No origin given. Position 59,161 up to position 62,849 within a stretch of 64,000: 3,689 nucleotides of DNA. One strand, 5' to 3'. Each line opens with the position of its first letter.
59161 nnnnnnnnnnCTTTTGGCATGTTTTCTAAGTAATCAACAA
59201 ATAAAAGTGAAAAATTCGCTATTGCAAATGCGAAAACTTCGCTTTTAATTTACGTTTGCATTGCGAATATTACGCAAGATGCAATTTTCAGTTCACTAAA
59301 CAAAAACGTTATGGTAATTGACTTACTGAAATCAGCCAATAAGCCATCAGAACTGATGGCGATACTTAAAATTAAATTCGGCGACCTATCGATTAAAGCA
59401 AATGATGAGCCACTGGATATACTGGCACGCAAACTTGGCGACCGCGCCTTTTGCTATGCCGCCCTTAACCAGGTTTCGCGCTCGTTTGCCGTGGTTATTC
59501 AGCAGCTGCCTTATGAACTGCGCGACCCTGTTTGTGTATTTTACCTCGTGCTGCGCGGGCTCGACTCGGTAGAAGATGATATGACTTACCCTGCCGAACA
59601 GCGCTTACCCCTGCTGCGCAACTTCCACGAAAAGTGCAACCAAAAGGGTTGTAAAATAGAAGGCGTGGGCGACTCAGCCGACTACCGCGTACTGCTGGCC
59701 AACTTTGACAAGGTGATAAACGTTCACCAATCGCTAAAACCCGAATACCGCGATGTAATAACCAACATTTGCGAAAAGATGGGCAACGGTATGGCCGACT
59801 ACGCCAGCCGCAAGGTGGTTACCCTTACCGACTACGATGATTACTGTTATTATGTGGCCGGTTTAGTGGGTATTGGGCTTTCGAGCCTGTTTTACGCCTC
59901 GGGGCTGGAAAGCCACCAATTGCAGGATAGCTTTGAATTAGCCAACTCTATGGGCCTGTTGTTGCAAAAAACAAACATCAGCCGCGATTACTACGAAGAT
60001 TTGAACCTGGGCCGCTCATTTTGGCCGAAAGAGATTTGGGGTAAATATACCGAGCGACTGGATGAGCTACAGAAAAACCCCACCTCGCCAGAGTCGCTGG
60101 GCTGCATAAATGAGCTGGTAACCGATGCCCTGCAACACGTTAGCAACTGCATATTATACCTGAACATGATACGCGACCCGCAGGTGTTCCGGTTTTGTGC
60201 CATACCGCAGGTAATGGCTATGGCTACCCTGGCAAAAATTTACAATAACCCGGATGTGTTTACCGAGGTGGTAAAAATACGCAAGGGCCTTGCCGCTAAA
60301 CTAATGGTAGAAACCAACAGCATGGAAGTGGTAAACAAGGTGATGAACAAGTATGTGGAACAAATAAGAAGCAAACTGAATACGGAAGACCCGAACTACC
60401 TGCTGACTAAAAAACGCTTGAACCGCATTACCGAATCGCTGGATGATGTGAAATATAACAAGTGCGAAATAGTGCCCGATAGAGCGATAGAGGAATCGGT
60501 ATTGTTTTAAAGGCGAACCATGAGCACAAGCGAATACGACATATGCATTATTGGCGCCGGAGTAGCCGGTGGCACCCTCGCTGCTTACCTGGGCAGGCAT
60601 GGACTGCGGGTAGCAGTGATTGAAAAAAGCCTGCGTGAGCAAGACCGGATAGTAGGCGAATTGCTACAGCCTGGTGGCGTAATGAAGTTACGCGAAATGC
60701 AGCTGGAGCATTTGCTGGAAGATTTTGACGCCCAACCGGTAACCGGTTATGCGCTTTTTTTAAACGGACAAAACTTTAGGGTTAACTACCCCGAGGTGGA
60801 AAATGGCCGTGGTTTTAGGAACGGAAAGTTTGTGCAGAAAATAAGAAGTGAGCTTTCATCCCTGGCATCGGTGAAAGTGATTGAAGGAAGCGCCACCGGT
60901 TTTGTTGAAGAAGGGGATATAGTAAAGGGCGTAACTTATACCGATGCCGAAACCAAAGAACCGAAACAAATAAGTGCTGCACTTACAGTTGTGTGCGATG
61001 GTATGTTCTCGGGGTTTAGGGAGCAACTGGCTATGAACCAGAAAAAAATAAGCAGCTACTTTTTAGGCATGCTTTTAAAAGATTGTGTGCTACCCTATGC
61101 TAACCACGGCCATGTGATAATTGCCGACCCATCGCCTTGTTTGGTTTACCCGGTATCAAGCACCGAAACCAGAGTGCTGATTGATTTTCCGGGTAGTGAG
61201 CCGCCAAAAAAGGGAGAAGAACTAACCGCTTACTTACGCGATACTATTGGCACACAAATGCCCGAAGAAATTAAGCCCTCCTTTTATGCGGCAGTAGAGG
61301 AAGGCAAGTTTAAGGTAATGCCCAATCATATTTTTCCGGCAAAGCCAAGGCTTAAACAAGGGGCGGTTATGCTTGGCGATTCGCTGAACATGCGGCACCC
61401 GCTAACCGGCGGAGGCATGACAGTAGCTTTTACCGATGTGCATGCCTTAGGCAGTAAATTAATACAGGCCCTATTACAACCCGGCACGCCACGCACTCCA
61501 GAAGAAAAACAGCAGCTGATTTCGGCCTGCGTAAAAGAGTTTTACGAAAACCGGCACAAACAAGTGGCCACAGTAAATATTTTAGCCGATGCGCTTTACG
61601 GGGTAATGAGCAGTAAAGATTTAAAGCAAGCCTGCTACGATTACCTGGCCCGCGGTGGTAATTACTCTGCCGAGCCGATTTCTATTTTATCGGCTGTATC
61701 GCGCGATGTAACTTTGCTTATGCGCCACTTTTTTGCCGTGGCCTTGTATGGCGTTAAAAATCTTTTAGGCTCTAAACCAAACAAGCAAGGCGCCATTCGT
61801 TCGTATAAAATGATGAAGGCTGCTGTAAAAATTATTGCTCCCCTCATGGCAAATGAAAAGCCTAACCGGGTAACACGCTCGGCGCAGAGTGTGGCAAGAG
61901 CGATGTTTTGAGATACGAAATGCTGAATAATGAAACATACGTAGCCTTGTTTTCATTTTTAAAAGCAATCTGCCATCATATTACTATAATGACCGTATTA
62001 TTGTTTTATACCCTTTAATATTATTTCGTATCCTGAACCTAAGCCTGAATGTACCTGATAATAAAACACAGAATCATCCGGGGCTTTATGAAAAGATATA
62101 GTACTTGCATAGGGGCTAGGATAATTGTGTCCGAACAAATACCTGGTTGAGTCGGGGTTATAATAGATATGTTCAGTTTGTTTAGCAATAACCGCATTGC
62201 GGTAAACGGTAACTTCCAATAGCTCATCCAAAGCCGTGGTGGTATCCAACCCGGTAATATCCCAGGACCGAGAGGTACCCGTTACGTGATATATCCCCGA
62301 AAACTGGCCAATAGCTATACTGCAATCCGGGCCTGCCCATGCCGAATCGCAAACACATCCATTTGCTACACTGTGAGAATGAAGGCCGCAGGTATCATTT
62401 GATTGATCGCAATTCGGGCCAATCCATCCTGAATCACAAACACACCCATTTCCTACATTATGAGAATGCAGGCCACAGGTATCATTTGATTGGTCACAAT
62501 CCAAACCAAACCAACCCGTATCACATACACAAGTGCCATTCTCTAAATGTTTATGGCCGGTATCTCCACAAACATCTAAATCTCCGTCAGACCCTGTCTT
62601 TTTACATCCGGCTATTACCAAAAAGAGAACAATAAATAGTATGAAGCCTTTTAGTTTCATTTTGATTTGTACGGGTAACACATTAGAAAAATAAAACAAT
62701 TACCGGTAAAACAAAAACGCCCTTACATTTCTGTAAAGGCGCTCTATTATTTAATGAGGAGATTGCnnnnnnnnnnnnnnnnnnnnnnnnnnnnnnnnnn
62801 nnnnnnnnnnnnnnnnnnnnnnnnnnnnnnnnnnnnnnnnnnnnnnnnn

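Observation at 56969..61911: Compact eukaryote-like sterol biosynthesis cluster: oxidosqualene cyclase divergent from squalene synthase + squalene epoxidase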

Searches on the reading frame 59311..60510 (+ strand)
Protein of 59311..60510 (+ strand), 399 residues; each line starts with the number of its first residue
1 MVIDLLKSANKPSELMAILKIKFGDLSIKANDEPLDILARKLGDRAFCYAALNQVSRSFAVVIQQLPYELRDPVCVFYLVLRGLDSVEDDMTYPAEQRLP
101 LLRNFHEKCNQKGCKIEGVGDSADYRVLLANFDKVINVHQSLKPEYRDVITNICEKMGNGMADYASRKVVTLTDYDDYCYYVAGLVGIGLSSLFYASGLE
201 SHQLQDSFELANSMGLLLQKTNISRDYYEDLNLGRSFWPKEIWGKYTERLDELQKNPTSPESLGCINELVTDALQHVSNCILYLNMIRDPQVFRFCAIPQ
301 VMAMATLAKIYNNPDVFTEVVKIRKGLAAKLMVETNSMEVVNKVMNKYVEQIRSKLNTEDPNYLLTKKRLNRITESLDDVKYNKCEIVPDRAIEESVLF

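Call 3: search_protein_families(library=pfam, proteins=[window:59311-60510:+])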
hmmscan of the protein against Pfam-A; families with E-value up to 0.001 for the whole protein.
window:59311-60510:+ (399 aa): 1 family
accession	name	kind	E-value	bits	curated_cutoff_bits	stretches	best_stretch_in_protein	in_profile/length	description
PF00494.24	SQS_PSY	-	3.4e-50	171.6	26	1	53-325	2-261/263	Squalene/phytoene synthase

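Call 4: search_protein_families(library=ncbifam, proteins=[window:59311-60510:+])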
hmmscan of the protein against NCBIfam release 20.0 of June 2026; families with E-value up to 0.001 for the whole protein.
window:59311-60510:+ (399 aa): 6 families
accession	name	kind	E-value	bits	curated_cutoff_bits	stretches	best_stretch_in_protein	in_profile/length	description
TIGR01559.1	squal_synth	equivalog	3e-138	460.6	286.75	1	45-375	3-335/337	squalene synthase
TIGR03465.1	HpnD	equivalog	2.4e-13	49.8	278.6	1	54-314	4-242/267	presqualene diphosphate synthase HpnD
NF045921.1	PhytnSynCrtBRhod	equivalog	6.6e-10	38.9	500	1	44-273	6-213/307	15-cis-phytoene synthase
TIGR03464.1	HpnC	equivalog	7.5e-10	38.8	250.45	1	59-333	9-263/267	squalene synthase HpnC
NF042419.1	Phyto_syn_CrtB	equivalog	4e-08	33.1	480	1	163-243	116-190/306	15-cis-phytoene synthase CrtB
NF045686.1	PhytoSynCyanob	equivalog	4.1e-06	26.1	550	1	158-243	120-211/310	15-cis-phytoene synthase CrtB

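Call 10: list_cluster_members(proteins=[P0001, window:59311-60507:+, window:60520-61908:+, window:53481-54365:-])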
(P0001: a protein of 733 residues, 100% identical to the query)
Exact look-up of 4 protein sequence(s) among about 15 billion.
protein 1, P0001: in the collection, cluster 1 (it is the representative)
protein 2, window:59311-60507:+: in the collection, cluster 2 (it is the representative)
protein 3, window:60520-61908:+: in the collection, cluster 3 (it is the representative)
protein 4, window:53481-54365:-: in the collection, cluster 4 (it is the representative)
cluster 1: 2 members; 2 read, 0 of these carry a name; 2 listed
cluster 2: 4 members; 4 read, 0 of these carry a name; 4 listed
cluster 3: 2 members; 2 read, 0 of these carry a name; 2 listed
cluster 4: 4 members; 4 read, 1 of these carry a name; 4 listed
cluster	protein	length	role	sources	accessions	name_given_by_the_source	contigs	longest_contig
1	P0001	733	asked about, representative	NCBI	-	-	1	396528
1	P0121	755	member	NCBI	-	-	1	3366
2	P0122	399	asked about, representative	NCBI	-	-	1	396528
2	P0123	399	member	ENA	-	-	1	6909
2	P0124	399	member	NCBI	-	-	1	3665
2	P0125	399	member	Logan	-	-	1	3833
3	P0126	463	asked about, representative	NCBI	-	-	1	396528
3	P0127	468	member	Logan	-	-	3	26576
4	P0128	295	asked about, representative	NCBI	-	-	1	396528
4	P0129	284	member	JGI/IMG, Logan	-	sterol desaturase/sphingolipid hydroxylase (fatty acid hydroxylase superfamily)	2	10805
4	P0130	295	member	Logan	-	-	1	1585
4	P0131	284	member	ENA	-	-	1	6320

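Call 27: search_solved_structures(query=window:59311-60510:+, show_alignments=1)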
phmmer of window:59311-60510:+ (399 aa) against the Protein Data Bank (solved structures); distinct sequences matched with E-value up to 0.001: 18.
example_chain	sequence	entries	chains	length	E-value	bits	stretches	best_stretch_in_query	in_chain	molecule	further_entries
3asx_A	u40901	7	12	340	8.6e-93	314.6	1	47-372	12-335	Squalene synthase | Squalene synthetase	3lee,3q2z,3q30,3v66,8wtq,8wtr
3vj8_A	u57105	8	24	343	8.6e-93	314.6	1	47-372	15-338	Squalene synthase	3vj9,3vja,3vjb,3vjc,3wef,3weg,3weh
1ezf_A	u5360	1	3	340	8.6e-93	314.6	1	47-372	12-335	FARNESYL-DIPHOSPHATE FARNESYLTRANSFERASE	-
3wek_A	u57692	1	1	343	5.9e-92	311.9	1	47-372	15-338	Squalene synthase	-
3wej_A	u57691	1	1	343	1.1e-91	311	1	47-372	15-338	Squalene synthase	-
3wei_A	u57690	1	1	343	1.5e-91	310.5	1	47-372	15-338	Squalene synthase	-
3wca_A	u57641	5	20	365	2e-90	306.8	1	44-366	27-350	Farnesyltransferase, putative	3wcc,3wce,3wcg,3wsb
3wcb_A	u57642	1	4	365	2e-90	306.8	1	44-366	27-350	Farnesyltransferase, putative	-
3wc9_A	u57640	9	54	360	3.4e-89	302.8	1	47-371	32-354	Squalene synthase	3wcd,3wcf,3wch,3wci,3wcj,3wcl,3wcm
7wgh_A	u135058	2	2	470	1e-84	288.1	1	45-378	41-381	Squalene synthase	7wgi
5iys_A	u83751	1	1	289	1.6e-08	37.2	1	43-247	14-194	Phytoene synthase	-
3vjd_A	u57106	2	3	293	1.8e-06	30.6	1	46-257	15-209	Dehydrosqualene synthase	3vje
4f6v_A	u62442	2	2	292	1.8e-06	30.5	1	46-257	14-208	Dehydrosqualene synthase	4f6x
2zco_A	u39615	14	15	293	1.8e-06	30.5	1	46-257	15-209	Dehydrosqualene synthase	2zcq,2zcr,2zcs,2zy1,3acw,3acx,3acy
4e9u_A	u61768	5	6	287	1.9e-06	30.4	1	47-257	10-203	Dehydrosqualene synthase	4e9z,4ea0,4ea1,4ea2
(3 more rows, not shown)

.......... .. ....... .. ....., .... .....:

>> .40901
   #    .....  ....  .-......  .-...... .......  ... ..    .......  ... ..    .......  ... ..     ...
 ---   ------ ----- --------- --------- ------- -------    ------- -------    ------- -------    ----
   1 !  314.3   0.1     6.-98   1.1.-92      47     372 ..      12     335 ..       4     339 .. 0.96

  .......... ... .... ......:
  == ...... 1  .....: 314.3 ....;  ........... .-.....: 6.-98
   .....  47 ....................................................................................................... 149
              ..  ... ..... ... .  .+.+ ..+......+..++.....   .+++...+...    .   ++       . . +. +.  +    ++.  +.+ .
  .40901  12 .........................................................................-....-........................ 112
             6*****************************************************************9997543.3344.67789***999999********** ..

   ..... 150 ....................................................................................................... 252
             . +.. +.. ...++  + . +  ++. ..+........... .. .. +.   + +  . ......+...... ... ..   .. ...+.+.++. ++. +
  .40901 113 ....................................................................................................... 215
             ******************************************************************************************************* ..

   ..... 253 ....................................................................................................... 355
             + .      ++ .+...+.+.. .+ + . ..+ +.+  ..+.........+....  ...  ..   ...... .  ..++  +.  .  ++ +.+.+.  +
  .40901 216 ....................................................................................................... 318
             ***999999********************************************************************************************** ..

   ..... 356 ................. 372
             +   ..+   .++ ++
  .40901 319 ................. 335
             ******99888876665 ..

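Call 68: search_protein_families(library=ncbifam, proteins=[P0121], max_evalue=1e-50)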
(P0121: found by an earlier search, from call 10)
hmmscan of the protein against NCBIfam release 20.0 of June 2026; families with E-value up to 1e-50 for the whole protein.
P0121 (755 aa): 3 families
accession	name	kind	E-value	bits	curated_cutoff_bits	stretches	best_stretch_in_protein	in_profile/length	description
TIGR03463.1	osq_cycl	subfamily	1.3e-213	710.8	851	1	94-752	5-634/634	2,3-oxidosqualene cyclase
TIGR01787.1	squalene_cyclas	subfamily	7.5e-213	708.6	322.7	1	86-752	2-620/622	squalene/oxidosqualene cyclases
TIGR01507.1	hopene_cyclase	equivalog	5.8e-78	262.8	431.1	1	77-753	12-634/640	squalene--hopene cyclase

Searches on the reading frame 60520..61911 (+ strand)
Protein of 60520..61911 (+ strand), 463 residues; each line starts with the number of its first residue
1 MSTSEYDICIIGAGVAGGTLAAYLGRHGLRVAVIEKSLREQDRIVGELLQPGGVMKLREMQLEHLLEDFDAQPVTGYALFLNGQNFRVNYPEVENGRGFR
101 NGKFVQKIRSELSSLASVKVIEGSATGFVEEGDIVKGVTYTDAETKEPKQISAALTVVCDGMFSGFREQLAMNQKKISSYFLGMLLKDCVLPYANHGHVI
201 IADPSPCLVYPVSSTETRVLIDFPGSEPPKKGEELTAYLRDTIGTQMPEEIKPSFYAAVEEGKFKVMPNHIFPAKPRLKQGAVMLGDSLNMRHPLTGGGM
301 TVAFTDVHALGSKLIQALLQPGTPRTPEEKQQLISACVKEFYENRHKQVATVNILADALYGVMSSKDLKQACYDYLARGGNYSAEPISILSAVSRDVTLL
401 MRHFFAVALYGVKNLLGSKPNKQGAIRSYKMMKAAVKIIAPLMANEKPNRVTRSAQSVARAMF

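Call 3: search_protein_families(library=pfam, proteins=[window:60520-61911:+])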
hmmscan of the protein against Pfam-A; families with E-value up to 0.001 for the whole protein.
window:60520-61911:+ (463 aa): 7 families
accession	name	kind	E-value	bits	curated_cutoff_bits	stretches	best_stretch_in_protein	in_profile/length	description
PF08491.16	SE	-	5.5e-87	291.8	20.1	1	153-420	2-267/276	Squalene epoxidase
PF01494.25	FAD_binding_3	-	5.7e-20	72.3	22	1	5-318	1-322/349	FAD binding domain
PF01266.30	DAO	-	4.9e-09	36.6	27.9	1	7-37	1-31/353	FAD dependent oxidoreductase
PF01946.23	Thi4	-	3.6e-05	23.5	26.2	1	4-38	16-51/235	Thi4 family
PF07992.20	Pyr_redox_2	-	8.2e-05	22.6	26.1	1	6-39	1-31/291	Pyridine nucleotide-disulphide oxidoreductase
PF13450.12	NAD_binding_8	-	0.00014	22.5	21.9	1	10-36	1-27/68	NAD(P)-binding Rossmann-like domain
PF01134.28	GIDA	-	0.00082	19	22.1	0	7-38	1-32/391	Glucose inhibited division protein A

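Call 4: search_protein_families(library=ncbifam, proteins=[window:60520-61911:+])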
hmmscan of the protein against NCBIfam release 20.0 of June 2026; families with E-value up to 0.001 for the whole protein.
window:60520-61911:+ (463 aa): 53 families (the best 25 are shown)
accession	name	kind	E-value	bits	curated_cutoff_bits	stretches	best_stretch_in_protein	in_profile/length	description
NF005452.0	PRK07045.1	equivalog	1.2e-18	67.2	397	1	1-319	1-324/388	putative monooxygenase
TIGR02032.1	GG-red-SF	subfamily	5.9e-14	52.4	158.8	1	6-304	1-287/297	geranylgeranyl reductase family protein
TIGR01988.1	Ubi-OHases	subfamily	1.5e-13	50.4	224.65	1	7-318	1-316/387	ubiquinone biosynthesis hydroxylase, UbiH/UbiF/VisC/COQ6 family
NF004834.1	PRK06185.1-3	subfamily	2.2e-11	43.2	500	1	5-179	7-185/420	FAD-dependent oxidoreductase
NF004833.1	PRK06185.1-1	subfamily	6.4e-11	41.6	488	1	124-177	128-179/403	FAD-dependent oxidoreductase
TIGR01984.1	UbiH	equivalog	7e-11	41.6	392.2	1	7-177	1-175/382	2-octaprenyl-6-methoxyphenyl hydroxylase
NF004829.0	PRK06183.1-3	subfamily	8.2e-11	41.3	390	1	3-37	6-40/520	bifunctional 3-(3-hydroxy-phenyl)propionate/3-hydroxycinnamic acid hydroxylase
NF005720.0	PRK07538.1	subfamily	1.1e-10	41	400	1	6-178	3-181/418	hypothetical protein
NF041080.1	DGGGPL_reductase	equivalog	1.1e-10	40.9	580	1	5-173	1-166/447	digeranylgeranylglycerophospholipid reductase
NF005788.0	PRK07608.1-3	equivalog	1.6e-10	40.4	478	1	5-39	2-36/388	UbiH/UbiF family hydroxylase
NF006091.0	PRK08243.1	subfamily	3.5e-10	39.3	351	1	7-318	4-317/393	4-hydroxybenzoate 3-monooxygenase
NF005612.0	PRK07364.1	equivalog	5.7e-10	38.3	487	1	3-40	16-53/415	FAD-dependent hydroxylase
NF004831.0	PRK06183.1-5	equivalog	7.1e-10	37.9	546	1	5-173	8-180/568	bifunctional 3-(3-hydroxy-phenyl)propionate/3-hydroxycinnamic acid hydroxylase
NF006461.0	PRK08850.1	equivalog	7.5e-10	38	633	1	6-41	5-40/405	FAD-dependent 2-octaprenylphenol hydroxylase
NF049967.1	QhpG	equivalog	9.5e-10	37.9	240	1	8-161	1-139/423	flavin-dependent monooxygenase QhpG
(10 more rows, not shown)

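Call 28: search_solved_structures(query=window:60520-61911:+, show_alignments=1)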
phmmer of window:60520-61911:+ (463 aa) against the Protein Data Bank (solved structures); distinct sequences matched with E-value up to 0.001: 16.
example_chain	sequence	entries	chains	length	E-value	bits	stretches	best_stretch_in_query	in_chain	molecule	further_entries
6c6n_A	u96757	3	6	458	4.9e-91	309.2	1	4-446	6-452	Squalene monooxygenase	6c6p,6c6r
6sw1_A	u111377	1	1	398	4.8e-15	58.8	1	3-318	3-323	Probable FAD-dependent monooxygenase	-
2x3n_A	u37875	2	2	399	6e-14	55.2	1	3-318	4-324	PROBABLE FAD-DEPENDENT MONOOXYGENASE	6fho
6sw2_A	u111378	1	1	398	6e-14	55.2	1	3-318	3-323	Probable FAD-dependent monooxygenase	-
5dbj_E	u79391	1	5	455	2.2e-09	40.1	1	1-64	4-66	FADH2-dependent halogenase PltA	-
8wvb_A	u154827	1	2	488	2.9e-05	26.6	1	223-328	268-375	Putative epoxidase LasC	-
3oz2_A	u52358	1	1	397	3.1e-05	26.4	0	5-166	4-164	Digeranylgeranylglycerophospholipid reductase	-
8wvf_A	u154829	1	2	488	3.7e-05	26.2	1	223-328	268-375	Putative epoxidase LasC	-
8up4_A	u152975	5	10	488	3.7e-05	26.2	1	223-328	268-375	Flavin-dependent monooxygenase Lsd18 | Putative epoxidase LasC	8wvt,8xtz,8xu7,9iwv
4n9x_A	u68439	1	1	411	4.4e-05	26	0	5-77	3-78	Putative monooxygenase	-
7jyp_A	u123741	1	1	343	5.2e-05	25.7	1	5-100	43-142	Thioredoxin reductase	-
5buk_A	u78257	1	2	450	0.0001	24.7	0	5-53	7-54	FADH2-dependent halogenase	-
8zop_A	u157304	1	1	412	0.00032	23.1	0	4-162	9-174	Halogenase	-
8uiu_A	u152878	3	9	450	0.00037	22.9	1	5-68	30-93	Flavin monooxygenase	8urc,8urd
1ykj_A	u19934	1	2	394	0.00063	22.1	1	7-318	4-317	P-hydroxybenzoate hydroxylase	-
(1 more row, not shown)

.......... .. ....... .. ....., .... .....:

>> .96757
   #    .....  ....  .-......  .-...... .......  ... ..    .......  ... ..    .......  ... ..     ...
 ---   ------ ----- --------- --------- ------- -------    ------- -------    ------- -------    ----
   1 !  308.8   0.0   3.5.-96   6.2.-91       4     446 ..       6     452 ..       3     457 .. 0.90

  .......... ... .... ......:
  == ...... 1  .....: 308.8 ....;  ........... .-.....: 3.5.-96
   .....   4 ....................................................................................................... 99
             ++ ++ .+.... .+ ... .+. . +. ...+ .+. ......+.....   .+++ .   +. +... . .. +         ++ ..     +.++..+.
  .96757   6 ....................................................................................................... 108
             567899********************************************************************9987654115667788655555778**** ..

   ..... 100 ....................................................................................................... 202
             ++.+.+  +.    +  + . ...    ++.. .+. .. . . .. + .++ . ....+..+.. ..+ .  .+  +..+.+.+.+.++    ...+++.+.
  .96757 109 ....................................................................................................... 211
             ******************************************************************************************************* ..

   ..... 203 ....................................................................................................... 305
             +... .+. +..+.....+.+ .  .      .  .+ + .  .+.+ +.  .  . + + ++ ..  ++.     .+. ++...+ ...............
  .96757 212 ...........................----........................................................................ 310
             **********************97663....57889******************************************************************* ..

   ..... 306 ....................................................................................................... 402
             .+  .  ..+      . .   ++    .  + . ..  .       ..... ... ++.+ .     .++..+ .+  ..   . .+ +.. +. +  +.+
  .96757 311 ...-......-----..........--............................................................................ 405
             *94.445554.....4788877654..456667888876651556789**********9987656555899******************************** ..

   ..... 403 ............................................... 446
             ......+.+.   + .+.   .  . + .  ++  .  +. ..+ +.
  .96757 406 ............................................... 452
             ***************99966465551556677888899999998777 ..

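Call 68: search_protein_families(library=ncbifam, proteins=[P0121], max_evalue=1e-50)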
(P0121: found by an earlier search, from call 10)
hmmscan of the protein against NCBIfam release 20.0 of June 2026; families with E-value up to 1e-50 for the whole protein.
P0121 (755 aa): 3 families
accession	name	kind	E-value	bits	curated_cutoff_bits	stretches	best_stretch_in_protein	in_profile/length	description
TIGR03463.1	osq_cycl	subfamily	1.3e-213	710.8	851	1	94-752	5-634/634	2,3-oxidosqualene cyclase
TIGR01787.1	squalene_cyclas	subfamily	7.5e-213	708.6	322.7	1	86-752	2-620/622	squalene/oxidosqualene cyclases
TIGR01507.1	hopene_cyclase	equivalog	5.8e-78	262.8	431.1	1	77-753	12-634/640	squalene--hopene cyclase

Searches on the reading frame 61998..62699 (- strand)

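Call 3: search_protein_families(library=pfam, proteins=[window:61998-62699:-])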
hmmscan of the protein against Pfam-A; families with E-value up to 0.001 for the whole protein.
window:61998-62699:- (233 aa): 5 families
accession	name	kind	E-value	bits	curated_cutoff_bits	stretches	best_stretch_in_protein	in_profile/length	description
PF25024.1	EGF_TEN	-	6.1e-11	42.8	65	1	36-129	22-125/234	Teneurin EGF domain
PF23106.1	EGF_Teneurin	-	4.8e-10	39.8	24.3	0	44-70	5-29/30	Teneurin-like EGF domain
PF07974.19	EGF_2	-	4.5e-07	30.5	22.1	0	53-68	17-32/32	EGF-like domain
PF22257.2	GPR128_N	-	0.00031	21.2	27.2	0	52-72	2-22/81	GPR128, N-terminal domain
PF25820.1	DUF7949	-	0.00067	20.3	27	0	112-127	17-32/35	Domain of unknown function (DUF7949)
